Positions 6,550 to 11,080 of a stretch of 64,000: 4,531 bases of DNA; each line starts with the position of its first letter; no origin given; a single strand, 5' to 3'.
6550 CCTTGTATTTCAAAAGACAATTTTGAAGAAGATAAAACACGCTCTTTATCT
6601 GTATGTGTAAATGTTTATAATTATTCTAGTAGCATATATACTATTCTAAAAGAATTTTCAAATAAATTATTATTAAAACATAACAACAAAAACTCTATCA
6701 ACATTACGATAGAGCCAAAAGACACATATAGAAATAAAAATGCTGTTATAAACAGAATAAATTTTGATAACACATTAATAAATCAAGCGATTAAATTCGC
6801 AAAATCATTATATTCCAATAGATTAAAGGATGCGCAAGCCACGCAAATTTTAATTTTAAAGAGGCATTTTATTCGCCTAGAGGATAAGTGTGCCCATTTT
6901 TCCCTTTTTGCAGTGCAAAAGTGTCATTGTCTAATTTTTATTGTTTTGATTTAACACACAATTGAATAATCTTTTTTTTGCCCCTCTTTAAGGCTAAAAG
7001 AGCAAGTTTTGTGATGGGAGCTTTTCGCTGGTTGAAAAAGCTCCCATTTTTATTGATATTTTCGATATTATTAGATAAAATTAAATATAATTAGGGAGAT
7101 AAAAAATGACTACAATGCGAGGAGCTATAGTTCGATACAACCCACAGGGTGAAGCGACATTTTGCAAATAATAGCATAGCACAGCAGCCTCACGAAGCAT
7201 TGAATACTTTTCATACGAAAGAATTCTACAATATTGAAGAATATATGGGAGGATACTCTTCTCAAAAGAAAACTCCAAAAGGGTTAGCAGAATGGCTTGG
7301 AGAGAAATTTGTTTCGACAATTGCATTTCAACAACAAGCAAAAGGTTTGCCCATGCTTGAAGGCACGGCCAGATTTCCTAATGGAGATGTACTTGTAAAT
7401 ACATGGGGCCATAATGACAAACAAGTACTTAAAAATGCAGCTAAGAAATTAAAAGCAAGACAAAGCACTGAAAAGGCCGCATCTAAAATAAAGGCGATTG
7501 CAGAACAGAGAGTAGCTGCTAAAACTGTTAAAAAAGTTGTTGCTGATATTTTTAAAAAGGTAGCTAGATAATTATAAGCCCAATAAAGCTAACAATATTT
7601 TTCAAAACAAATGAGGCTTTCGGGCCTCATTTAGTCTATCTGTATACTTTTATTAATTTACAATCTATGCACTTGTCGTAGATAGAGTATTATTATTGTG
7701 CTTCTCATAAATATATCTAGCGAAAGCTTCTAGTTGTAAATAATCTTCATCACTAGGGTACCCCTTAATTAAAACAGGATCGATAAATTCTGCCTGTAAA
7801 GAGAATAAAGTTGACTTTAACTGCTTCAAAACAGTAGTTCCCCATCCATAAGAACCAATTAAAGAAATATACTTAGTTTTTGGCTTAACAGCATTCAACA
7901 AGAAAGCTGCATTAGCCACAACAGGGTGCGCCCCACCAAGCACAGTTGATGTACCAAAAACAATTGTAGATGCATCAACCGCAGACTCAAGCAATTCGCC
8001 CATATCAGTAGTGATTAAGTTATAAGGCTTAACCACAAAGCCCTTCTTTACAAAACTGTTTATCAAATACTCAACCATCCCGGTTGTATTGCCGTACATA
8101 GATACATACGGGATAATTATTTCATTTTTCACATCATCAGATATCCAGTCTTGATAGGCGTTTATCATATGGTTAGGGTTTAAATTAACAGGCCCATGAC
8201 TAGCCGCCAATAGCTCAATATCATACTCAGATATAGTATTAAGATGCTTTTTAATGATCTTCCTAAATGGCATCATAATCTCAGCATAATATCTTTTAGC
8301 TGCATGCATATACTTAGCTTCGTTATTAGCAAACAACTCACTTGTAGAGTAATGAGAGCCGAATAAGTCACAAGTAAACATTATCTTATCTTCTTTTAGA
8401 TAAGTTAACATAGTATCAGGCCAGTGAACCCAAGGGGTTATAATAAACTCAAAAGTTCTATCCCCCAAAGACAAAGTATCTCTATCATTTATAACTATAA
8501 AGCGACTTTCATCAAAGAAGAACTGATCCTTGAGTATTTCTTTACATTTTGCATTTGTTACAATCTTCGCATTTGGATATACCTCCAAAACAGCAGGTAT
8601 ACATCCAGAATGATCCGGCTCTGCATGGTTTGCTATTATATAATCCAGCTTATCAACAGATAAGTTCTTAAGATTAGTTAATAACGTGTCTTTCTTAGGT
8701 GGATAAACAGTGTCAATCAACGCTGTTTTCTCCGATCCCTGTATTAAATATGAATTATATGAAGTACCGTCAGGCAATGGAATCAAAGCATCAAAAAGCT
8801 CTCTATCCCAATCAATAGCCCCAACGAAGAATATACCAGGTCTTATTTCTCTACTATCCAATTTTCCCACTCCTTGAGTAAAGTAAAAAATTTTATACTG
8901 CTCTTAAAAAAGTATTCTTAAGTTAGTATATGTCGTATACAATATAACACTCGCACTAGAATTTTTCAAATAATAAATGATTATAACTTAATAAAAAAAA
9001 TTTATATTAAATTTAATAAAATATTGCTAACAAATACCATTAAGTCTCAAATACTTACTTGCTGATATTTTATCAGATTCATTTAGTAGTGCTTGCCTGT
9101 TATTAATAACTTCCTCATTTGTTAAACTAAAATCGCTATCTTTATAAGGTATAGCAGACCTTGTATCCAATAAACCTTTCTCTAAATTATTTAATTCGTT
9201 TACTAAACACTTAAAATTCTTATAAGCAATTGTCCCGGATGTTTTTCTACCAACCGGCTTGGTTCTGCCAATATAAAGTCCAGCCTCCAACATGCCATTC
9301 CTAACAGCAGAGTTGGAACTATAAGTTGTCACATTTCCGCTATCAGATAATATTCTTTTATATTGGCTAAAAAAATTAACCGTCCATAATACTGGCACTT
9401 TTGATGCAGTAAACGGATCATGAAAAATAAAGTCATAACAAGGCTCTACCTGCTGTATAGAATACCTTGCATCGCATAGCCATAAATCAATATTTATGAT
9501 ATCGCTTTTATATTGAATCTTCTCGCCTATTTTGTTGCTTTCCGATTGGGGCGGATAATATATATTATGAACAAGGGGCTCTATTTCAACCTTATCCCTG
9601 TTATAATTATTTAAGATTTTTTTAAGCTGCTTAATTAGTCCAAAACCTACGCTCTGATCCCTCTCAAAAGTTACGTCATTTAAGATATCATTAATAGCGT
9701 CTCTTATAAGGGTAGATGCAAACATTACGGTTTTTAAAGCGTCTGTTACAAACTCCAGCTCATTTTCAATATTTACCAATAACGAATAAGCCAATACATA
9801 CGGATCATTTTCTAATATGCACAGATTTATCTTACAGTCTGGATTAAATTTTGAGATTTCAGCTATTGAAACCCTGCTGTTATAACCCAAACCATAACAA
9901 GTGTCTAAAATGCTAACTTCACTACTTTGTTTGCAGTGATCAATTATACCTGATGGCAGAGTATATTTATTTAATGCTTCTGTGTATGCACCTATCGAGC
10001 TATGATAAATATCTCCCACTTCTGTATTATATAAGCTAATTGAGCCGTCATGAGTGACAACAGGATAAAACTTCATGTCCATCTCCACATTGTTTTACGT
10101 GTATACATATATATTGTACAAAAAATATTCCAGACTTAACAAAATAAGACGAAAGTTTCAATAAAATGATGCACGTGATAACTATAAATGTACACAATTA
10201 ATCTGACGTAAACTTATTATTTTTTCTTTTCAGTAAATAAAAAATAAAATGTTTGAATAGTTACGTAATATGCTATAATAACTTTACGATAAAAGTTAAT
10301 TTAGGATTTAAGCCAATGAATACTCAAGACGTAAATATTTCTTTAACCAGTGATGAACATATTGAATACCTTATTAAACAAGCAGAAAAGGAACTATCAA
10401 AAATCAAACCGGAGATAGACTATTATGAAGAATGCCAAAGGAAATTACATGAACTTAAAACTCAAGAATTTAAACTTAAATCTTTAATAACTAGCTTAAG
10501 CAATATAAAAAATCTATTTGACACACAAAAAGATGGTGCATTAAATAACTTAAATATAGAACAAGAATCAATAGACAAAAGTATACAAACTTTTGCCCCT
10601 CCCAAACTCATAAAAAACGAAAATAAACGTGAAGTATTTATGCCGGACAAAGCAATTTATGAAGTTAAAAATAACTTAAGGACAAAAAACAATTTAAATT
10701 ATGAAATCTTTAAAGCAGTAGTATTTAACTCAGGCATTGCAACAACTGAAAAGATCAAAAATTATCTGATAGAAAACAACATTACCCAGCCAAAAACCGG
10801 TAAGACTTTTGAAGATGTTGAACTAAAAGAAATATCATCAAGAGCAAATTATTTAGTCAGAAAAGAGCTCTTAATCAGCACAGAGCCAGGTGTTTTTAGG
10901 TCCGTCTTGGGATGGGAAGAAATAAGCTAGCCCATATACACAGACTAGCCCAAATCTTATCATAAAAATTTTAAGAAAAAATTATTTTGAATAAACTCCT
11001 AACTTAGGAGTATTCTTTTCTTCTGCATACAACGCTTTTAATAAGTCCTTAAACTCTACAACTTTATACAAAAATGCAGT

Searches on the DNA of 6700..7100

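Call 59: search_rna_families(source=window, start=6700, end=7100, threshold=evalue, max_evalue=1)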
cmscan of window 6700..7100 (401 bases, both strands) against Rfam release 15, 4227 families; matches with E-value up to 1: 3.
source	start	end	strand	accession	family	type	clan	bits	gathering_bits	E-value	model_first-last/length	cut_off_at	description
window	6960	7061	-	RF01776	RatA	Gene; antitoxin;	-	26.9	49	0.18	1-91/91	no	RNA anti-toxin A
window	6950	7053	+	RF00616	LhrC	Gene; sRNA;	CL00114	25.7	110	0.085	1-111/111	no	Listeria LhrC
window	7009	7052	-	RF03483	MIR319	Gene; miRNA;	-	17.3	54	0.61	1-92/92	no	MIR319 microRNA precursor family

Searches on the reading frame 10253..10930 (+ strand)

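Call 45: search_protein_families(library=pfam, proteins=[window:10253-10930:+], max_evalue=1)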
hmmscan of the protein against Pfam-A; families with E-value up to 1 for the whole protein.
window:10253-10930:+ (225 aa): 2 families
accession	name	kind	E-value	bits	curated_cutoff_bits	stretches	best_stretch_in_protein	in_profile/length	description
PF17675.6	APG6_N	-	0.012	16.5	45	1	38-115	8-87/132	Apg6 coiled-coil region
PF24319.2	DUF7491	-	0.034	14.8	30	1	28-71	18-60/90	Coiled-coil region of unknown function (DUF7491)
